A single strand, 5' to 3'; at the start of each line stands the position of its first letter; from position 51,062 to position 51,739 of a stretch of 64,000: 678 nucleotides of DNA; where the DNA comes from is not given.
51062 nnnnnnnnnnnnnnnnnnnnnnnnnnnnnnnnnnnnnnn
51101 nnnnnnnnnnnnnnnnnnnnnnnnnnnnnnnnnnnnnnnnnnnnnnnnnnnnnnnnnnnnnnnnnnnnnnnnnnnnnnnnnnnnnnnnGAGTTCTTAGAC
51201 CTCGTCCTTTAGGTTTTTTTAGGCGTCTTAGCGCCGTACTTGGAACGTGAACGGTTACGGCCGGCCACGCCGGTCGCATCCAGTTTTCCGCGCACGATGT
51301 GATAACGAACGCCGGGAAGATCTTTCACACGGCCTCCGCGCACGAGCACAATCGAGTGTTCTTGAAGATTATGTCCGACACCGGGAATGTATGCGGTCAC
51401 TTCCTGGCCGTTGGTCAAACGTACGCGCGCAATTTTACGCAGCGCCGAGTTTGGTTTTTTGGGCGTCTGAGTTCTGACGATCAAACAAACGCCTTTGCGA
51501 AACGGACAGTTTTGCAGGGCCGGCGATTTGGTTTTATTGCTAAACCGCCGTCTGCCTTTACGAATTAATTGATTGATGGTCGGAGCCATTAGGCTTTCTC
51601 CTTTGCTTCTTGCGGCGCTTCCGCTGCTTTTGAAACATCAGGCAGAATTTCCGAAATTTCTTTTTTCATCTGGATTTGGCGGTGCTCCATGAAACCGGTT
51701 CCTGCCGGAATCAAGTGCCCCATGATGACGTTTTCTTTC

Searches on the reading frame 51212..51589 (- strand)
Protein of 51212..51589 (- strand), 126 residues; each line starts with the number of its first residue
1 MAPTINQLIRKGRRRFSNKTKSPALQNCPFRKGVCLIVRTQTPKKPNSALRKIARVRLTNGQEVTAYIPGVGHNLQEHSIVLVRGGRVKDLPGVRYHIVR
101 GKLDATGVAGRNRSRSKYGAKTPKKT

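Call 18: find_encoding_contigs(protein=window:51212-51589:-, flank=4000, max_places=10)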
Protein window:51212-51589:- (126 aa): 4 contigs read that carry it; 4 places shown.
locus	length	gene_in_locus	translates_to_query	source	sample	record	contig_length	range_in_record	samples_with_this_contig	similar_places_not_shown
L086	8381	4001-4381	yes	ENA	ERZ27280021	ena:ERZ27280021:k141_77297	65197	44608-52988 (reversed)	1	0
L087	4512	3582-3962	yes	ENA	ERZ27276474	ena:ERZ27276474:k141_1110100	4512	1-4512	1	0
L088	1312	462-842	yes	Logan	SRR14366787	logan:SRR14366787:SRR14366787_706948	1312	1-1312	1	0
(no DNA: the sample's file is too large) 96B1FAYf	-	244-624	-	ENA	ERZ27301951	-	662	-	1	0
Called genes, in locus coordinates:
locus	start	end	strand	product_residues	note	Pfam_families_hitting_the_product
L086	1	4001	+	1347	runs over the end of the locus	PF04997:RNA_pol_Rpb1_1, PF00623:RNA_pol_Rpb1_2, PF04983:RNA_pol_Rpb1_3, PF05000:RNA_pol_Rpb1_4, PF04998:RNA_pol_Rpb1_5, PF01333:Apocytochr_F_C (faint), PF21668:RPOC_hybrid (faint)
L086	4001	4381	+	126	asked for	PF00164:Ribosom_S12_S23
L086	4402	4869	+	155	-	PF00177:Ribosomal_S7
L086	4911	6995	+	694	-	PF00009:GTP_EFTU, PF22042:EF-G_D2, PF03144:GTP_EFTU_D2, PF14492:EFG_III, PF03764:EFG_IV, PF00679:EFG_C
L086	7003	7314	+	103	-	PF00338:Ribosomal_S10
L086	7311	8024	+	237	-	PF00297:Ribosomal_L3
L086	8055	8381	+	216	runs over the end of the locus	PF00573:Ribosomal_L4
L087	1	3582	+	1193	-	?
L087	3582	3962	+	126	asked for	PF00164:Ribosom_S12_S23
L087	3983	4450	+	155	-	PF00177:Ribosomal_S7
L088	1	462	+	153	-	?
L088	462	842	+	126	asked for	PF00164:Ribosom_S12_S23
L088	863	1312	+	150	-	?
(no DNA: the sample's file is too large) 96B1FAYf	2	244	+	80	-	?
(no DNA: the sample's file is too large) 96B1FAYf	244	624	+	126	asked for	PF00164:Ribosom_S12_S23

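Call 22: list_cluster_members(proteins=[L086:4911-6992:+])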
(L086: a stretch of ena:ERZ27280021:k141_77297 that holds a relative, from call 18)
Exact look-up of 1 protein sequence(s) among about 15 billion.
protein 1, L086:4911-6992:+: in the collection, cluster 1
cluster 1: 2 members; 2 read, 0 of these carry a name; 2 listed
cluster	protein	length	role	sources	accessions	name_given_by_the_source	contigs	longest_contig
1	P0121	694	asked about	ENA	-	-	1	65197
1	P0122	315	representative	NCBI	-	-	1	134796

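Call 24: find_encoding_contigs(protein=P0122, flank=10000, max_places=10)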
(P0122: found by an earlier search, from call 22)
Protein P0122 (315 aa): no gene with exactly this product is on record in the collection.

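Call 57: search_protein_families(library=pfam, proteins=[P0121], max_evalue=0.00001)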
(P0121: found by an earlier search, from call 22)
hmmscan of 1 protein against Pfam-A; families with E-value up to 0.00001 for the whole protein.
P0121 (694 aa): 6 families
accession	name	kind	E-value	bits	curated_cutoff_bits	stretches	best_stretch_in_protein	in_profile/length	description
PF00009.33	GTP_EFTU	-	2.2e-69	233.2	26.5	1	12-285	1-188/188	Elongation factor Tu GTP binding domain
PF03764.24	EFG_IV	-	1.2e-48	164.3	24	1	483-602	1-121/121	Elongation factor G, domain IV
PF14492.12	EFG_III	-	7e-29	100.1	27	1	408-481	1-74/75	Elongation Factor G, domain III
PF00679.30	EFG_C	-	5.8e-28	97.2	27.9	1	604-690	1-88/89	Elongation factor G C-terminus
PF03144.31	GTP_EFTU_D2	-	8.8e-18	65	30.3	1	328-395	1-73/73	Elongation factor Tu domain 2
PF22042.2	EF-G_D2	-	3.3e-16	59.6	27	1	314-396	2-83/84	Elongation factor G domain 2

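Call 58: search_solved_structures(query=P0121, max_evalue=1e-100, show_alignments=0)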
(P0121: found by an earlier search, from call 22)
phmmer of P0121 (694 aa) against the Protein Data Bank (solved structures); distinct sequences matched with E-value up to 1e-100: 48.
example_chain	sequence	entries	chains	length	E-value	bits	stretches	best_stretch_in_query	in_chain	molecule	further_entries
1dar_A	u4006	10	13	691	2.7e-279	931.2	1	6-692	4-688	ELONGATION FACTOR G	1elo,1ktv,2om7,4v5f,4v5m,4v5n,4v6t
1efg_A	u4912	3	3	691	3.6e-279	930.8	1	6-692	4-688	ELONGATION FACTOR G | PROTEIN (ELONGATION FACTOR G)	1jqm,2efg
4v9j_AY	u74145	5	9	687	4e-279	930.7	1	6-692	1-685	Elongation factor G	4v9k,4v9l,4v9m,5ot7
2j7k_A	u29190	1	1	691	1.3e-278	928.9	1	6-692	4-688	ELONGATION FACTOR G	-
4w29_AY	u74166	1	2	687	1.6e-278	928.6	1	6-692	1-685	Elongation factor G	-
4myt_A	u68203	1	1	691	1.7e-278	928.6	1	6-692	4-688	Elongation factor G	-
4m1k_A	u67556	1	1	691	2.5e-278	928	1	6-692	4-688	Elongation factor G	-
4wpo_BZ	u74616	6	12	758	3.5e-278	927.6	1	10-692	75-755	50S ribosomal protein L9,Elongation factor G | Chimera protein of 50S ribosomal protein L9 and Elongation factor G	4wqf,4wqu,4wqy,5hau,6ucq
2bm1_A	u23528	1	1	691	5e-278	927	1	6-692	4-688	ELONGATION FACTOR G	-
4myu_A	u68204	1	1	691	5.7e-278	926.8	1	6-692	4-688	Elongation factor G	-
1fnm_A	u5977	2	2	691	7.7e-278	926.4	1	6-692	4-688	ELONGATION FACTOR G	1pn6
2bm0_A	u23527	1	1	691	8.8e-278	926.2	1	6-692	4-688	ELONGATION FACTOR G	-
4v9h_AY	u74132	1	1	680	9.8e-278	926.1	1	13-692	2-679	Elongation factor G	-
3izp_E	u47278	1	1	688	1e-277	926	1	6-691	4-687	Elongation factor G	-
2bv3_A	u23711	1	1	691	4.4e-276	920.6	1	6-692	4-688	ELONGATION FACTOR G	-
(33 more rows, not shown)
